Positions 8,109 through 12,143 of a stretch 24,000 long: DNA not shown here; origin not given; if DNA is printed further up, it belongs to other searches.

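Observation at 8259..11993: Solitary 1,244-aa nuclease-like + STAND NTPase + helical-arm protein: candidate uncharacterised single-gene antiphage sensor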

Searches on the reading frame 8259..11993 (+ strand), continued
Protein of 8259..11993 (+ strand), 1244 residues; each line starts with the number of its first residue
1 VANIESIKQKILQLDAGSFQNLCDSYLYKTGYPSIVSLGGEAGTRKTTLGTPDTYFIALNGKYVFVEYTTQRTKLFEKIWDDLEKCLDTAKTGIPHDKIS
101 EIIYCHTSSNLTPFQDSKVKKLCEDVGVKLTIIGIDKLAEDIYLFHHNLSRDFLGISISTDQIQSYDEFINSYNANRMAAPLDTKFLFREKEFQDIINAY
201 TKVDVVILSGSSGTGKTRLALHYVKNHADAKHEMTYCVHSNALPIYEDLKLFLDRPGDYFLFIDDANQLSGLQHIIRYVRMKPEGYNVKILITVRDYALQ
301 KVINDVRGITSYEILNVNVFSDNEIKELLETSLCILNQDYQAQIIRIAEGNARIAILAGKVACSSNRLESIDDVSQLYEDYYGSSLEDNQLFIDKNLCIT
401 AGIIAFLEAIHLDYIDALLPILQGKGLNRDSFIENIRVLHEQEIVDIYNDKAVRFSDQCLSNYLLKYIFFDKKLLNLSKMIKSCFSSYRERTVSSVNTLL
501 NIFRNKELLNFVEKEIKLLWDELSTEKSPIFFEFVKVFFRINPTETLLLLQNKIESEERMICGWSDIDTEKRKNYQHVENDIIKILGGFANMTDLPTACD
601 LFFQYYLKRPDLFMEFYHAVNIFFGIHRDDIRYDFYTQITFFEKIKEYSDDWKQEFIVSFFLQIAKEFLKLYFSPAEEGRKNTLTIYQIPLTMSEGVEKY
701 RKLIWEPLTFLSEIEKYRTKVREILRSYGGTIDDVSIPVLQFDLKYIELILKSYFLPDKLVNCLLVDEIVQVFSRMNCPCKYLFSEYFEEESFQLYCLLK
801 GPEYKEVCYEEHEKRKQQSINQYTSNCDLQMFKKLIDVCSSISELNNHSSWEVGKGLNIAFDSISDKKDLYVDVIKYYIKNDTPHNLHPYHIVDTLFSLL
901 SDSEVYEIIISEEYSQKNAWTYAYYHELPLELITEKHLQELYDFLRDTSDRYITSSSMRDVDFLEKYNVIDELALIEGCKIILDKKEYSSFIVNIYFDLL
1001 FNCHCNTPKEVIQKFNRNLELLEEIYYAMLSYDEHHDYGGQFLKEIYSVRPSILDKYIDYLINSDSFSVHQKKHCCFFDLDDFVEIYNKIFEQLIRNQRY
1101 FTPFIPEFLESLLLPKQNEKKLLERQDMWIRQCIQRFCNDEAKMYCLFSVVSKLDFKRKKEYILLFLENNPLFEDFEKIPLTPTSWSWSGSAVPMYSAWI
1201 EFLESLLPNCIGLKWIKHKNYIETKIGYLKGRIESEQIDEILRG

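Call 41: find_related_loci(query=window:8259-11990:+, collection=genome_contigs, flank=10000)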
Query window:8259-11990:+ (1244 aa) in genome_contigs; peptide patterns used: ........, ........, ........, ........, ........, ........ (x = any residue, [..] = any of these).
112 stretches matched a pattern; 26 encode a relative of the query (tblastn E <= 1e-3); 24 distinct loci.
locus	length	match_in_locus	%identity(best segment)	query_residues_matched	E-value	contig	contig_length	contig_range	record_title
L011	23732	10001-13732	93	1-1244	0e+0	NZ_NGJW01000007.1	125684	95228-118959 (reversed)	Vagococcus lutrae strain CCUG 39187 7, whole genome shotgun sequence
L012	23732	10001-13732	89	1-1244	0e+0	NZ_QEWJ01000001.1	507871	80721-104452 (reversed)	Streptococcus oralis strain NU43 NODE_1_length_507871_cov_59.2902, whole genome shotgun sequence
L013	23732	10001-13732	86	1-1244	0e+0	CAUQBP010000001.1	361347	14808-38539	MAG TPA_asm: uncultured Veillonella sp. isolate ERR9969019_bin.11_MetaWRAP_v1.3_MAG genome assembly, contig: ERZ21615905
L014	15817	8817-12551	87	1-1244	0e+0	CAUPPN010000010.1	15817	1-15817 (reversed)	MAG TPA_asm: uncultured Eubacteriales bacterium isolate SRR13099467_bin.6_MetaWRAP_v1.3_MAG genome assembly, contig: ERZ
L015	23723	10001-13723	85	1-1244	0e+0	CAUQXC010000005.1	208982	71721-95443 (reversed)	MAG TPA_asm: uncultured Lachnospiraceae bacterium isolate ERR9968823_bin.30_MetaWRAP_v1.3_MAG genome assembly, contig: E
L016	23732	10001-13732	88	1-1244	0e+0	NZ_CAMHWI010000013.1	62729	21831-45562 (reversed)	Streptococcus mitis isolate Streptococcus mitis NODE_13_length_62729_cov_54.358791, whole genome shotgun sequence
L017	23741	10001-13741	84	1-1244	0e+0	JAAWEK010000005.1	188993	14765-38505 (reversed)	MAG: Lachnospiraceae bacterium isolate ABMPRH_278_1 k141_169410, whole genome shotgun sequence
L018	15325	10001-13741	82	1-1244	0e+0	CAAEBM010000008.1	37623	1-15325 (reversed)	MAG TPA_asm: Bacilli bacterium, isolate HGM10901, WGS project CAAEBM010000000 data, contig: ERS396430_10_k87_23053, whol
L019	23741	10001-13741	80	1-1244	0e+0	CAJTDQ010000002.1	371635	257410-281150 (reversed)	Eubacteriaceae bacterium isolate B88_13_EV_BP genome assembly, contig: MGBC000141.2, whole genome shotgun sequence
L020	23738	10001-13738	78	1-1244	0e+0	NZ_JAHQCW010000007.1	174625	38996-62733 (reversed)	Diplocloster agilis strain ASD5720 Scaffold_7, whole genome shotgun sequence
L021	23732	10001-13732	88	1-1244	0e+0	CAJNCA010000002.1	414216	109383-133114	unidentified bacterium isolate Streptococcus species genome assembly, contig: NODE_2_length_414216_cov_50.0998, whole ge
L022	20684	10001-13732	88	1-1244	0e+0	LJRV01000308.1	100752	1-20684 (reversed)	Streptobacillus notomytis strain AHL 370-1 B-10-16_S9CLC_contig_41, whole genome shotgun sequence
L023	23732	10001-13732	88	1-1244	0e+0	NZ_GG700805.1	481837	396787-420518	Lactobacillus iners DSM 13335 SCAFFOLD5, whole genome shotgun sequence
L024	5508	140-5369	87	1-1244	0e+0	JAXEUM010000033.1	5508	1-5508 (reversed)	MAG: Oliverpabstia sp. isolate SUG2744 k141_57310, whole genome shotgun sequence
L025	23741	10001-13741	72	1-1244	0e+0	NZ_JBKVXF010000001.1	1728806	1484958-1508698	MAG: Lacrimispora sp. isolate 40-1_86 NODE_4_length_1728806_cov_28.152574, whole genome shotgun sequence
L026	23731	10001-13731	91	1-1244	0e+0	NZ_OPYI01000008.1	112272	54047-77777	Aedoeadaptatus coli strain Marseille-P3761, whole genome shotgun sequence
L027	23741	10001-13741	80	1-1244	0e+0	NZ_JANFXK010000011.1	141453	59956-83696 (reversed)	Anaerovorax odorimutans strain SL.3.17 KBPEMAJO_11, whole genome shotgun sequence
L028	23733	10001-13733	89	1-1244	0e+0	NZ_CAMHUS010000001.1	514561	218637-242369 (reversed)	Streptococcus mitis isolate Streptococcus mitis NODE_1_length_514561_cov_115.905146, whole genome shotgun sequence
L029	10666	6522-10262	69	1-1244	0e+0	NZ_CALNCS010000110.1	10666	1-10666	MAG: Alkalibaculum bacchi isolate SRR1561994_bin.82_CONCOCT_v1.1_MAG ERZ724031.3746, whole genome shotgun sequence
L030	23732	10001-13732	89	1-1244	0e+0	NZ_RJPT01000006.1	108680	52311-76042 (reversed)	Streptococcus cristatus strain BCC41 D8791_contig006, whole genome shotgun sequence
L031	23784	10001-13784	63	1-1244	0e+0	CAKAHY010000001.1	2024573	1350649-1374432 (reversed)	MAG TPA_asm: uncultured Lachnoanaerobaculum sp. isolate DRR214960_bin.34_metaWRAP_v1.1_MAG genome assembly, contig: BNJT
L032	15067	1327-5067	71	1-1244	0e+0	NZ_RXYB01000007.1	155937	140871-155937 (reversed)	Acetobacterium tundrae strain DSM 9173 NODE_7_length_155937_cov_28.5473, whole genome shotgun sequence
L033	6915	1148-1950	69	1-1244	1e-76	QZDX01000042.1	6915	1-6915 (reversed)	Bacterium 1XD21-13 strain 1XD21-13 Scaffold42_1, whole genome shotgun sequence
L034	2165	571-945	81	1120-1244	8e-61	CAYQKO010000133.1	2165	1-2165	MAG TPA_asm: uncultured Muribaculaceae bacterium isolate SRP222994_co1_113 genome assembly, contig: NODE_85195_length_21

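Call 52: predict_structure(alignment_id=A4)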
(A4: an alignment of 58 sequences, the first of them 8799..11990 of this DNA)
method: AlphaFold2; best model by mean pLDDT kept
length: 1064 residues; sequences in the alignment: 58
mean_pLDDT: 89.7   pTM: 0.74
mean pLDDT of the five models: 89.7, 83.7, 80.9, 80.8, 79.9
residues with pLDDT >= 90: 657; 70-90: 370; 50-70: 36; < 50: 1
segments of 3 or more residues with pLDDT < 50: none
pLDDT, mean of each block of 10 residues (from residue 1): 71 91 92 84 87 85 77 89 85 88 91 85 86 89 89 89 88 87 84 84 80 89 93 88 91 91 83 87 93 93 91 91 88 95 94 94 95 94 83 81 95 96 96 93 92 94 96 94 93 82 81 95 97 93 88 80 95 93 92 87 93 92 78 91 91 92 74 92 93 95 90 95 95 92 96 95 95 89 95 95 95 95 92 94 94 87 94 92 71 87 94 83 82 77 91 94 93 92 95 94 85 89 94 93 96 89 74
secondary structure, 60 per line:
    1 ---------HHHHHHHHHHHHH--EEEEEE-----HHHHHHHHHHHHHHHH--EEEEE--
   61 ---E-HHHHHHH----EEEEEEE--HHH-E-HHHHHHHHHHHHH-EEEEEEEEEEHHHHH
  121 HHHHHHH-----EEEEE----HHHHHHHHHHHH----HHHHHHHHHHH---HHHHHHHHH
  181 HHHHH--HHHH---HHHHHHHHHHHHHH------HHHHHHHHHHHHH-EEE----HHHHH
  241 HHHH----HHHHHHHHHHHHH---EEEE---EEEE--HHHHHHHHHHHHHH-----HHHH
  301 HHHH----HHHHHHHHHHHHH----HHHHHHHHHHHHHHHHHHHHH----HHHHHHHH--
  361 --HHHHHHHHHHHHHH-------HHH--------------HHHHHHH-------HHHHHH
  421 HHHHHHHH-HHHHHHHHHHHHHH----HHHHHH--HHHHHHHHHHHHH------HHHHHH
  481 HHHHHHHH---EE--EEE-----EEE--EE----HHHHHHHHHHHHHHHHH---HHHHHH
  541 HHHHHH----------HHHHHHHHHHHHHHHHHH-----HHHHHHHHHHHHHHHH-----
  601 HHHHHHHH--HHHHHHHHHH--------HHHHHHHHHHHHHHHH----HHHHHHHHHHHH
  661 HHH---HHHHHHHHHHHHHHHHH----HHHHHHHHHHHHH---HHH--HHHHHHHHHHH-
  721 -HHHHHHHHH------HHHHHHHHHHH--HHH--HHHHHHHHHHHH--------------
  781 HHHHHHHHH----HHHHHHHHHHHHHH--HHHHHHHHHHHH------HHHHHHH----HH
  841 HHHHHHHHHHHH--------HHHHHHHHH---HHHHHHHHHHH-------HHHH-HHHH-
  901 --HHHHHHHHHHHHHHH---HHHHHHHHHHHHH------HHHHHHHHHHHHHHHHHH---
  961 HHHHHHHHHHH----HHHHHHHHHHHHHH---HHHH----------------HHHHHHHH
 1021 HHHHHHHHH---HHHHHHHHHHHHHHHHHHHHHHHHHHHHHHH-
elements in order (helices of 4 or more, strands of 3 or more residues): H10-22 E25-30 H36-51 E54-58 H66-72 E77-83 H92-104 E106-115 H116-127 E133-137 H142-153 H158-168 H172-185 H188-191 H195-208 H215-227 E229-231 H236-244 H249-261 E265-268 E272-275 H278-291 H297-304 H309-321 H326-346 H351-358 H363-376 H401-407 H415-428 H430-443 H448-453 H456-468 H475-488 E496-498 E504-506 H515-531 H535-546 H557-574 H580-595 H601-608 H611-620 H629-644 H649-663 H667-683 H688-700 H709-719 H722-730 H737-747 H755-766 H781-789 H794-807 H810-821 H828-834 H839-852 H861-869 H873-883 H891-894 H896-899 H903-917 H921-933 H940-957 H961-971 H976-989 H993-996 H1013-1029 H1033-1063

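Call 54: find_encoding_contigs(protein=P0011, flank=10000, max_places=4)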
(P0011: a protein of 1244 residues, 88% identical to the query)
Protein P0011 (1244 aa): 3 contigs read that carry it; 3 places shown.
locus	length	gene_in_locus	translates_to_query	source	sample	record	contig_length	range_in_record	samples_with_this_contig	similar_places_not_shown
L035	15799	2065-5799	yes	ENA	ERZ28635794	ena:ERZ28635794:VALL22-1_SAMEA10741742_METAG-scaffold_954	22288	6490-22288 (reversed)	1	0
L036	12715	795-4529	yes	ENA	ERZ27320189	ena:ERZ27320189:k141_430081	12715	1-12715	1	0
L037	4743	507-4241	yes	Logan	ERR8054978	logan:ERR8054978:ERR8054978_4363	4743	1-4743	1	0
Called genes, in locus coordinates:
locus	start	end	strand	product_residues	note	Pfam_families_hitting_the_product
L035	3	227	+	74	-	?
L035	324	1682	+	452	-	PF01938:TRAM (weak), PF05958:tRNA_U5-meth_tr, PF02475:TRM5-TYW2_MTfase, PF09445:Methyltransf_15 (faint), PF13847:Methyltransf_31 (weak)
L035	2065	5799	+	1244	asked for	PF25199:nSTAND_NTPase5 (faint), PF20720:nSTAND3, PF13173:AAA_14 (faint)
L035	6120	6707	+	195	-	PF03575:Peptidase_S51, PF07685:GATase_3 (weak)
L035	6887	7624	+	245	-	PF02517:Rce1-like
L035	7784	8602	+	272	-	PF12146:Hydrolase_4, PF00561:Abhydrolase_1, PF12697:Abhydrolase_6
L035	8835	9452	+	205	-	-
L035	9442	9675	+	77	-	-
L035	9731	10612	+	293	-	PF00781:DAGK_cat, PF01513:NAD_kinase (weak), PF19279:YegS_C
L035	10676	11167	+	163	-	-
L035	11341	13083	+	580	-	PF02903:Alpha-amylase_N, PF00128:Alpha-amylase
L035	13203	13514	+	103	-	-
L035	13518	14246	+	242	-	PF00561:Abhydrolase_1 (faint)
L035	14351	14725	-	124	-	PF01610:DDE_Tnp_ISL3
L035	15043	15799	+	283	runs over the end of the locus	PF03193:RsgA_GTPase (faint), PF00350:Dynamin_N (faint), PF01926:MMR_HSR1, PF02421:FeoB_N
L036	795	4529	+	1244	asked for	PF25199:nSTAND_NTPase5 (faint), PF20720:nSTAND3, PF13173:AAA_14 (faint)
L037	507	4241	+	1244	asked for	PF25199:nSTAND_NTPase5 (faint), PF20720:nSTAND3, PF13173:AAA_14 (faint)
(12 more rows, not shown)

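Call 57: fold_search(model_id=the predicted structure, library=pdb)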
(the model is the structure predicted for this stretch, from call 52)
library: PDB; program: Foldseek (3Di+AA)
matches with E <= 10: 1464; with E <= 0.001: 90
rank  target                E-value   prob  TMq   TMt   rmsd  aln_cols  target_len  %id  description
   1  8dgf_A                1.7e-07  1.00  0.28  0.21  21.4      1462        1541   11  Avs4 bound to phage PhiV-1 portal (released 2022-08-03)
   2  8dgf_B                1.8e-07  1.00  0.22  0.18  21.6      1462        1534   10  Avs4 bound to phage PhiV-1 portal (released 2022-08-03)
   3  8dgc_B                3.8e-06  1.00  0.20  0.13  33.0      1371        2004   10  Avs3 bound to phage PhiV-1 terminase (released 2022-08-03)
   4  8dgc_A                4.9e-06  1.00  0.21  0.13  30.7      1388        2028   12  Avs3 bound to phage PhiV-1 terminase (released 2022-08-03)
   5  8cmk_A                1.8e-05  1.00  0.17  0.19  22.3      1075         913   11  Transportin-3 TNPO3 in complex with RSY region of CIRBP (released 2024-03-06)
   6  7b51_A                1.8e-05  1.00  0.17  0.17  25.6      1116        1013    9  Crystal structure of human CRM1 covalently modified by 2-mercaptoethanol at Cys528 (released 2021-03-10)
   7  9b31_A                2.0e-05  1.00  0.20  0.21  26.4      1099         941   12  Cryo-EM structure of yeast (Nap1)2-Kap114-H2A-H2B (released 2024-11-27)
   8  6tvo_A                2.6e-05  1.00  0.18  0.18  25.6      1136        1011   10  Human CRM1-RanGTP in complex with Leptomycin B (released 2020-07-08)
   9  2qen                  3.6e-05  1.00  0.21  0.57   8.2       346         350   11  The walker-type atpase paby2304 of pyrococcus abyssi (released 2008-07-01)
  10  7jgr_A                5.6e-05  1.00  0.15  0.37  11.5       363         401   13  Structure of Drosophila ORC bound to DNA (84 bp) and Cdc6 (released 2020-09-09)
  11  9hfl_A                8.0e-05  1.00  0.17  0.17  25.9      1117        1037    9  Cryo-EM structure of the human snRNA export complex comprising CBC-PHAX-CRM1-RanGTP and capped-RNA (released 2025-07-16)
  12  3nc0_D                8.3e-05  1.00  0.19  0.19  23.2      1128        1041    8  Crystal structure of the HIV-1 Rev NES-CRM1-RanGTP nuclear export complex (crystal II) (released 2010-10-27)
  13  8qyz_C                8.6e-05  1.00  0.20  0.20  23.3      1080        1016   12  Crystal structure of hiNES2 in complex with Xpo1 and RanGTP (released 2024-11-06)
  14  9ogb_A                8.6e-05  1.00  0.18  0.18  23.1      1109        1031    9  Cryo-EM structure of human exportin-1 conjugated with selinexor and bound to yeast RAN-GTP and human ASB8-ELOB/C (released 2025-11-26)
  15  8f0x_A                9.3e-05  1.00  0.17  0.18  25.7      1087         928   12  Cryo-EM structure of Kap114 bound to H2A-H2B (released 2023-07-26)
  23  9jap_A                1.6e-04  1.00  0.22  0.26  14.1       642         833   12  Helical structure of EfAvs5(SIR2-STAND) (released 2025-03-19)
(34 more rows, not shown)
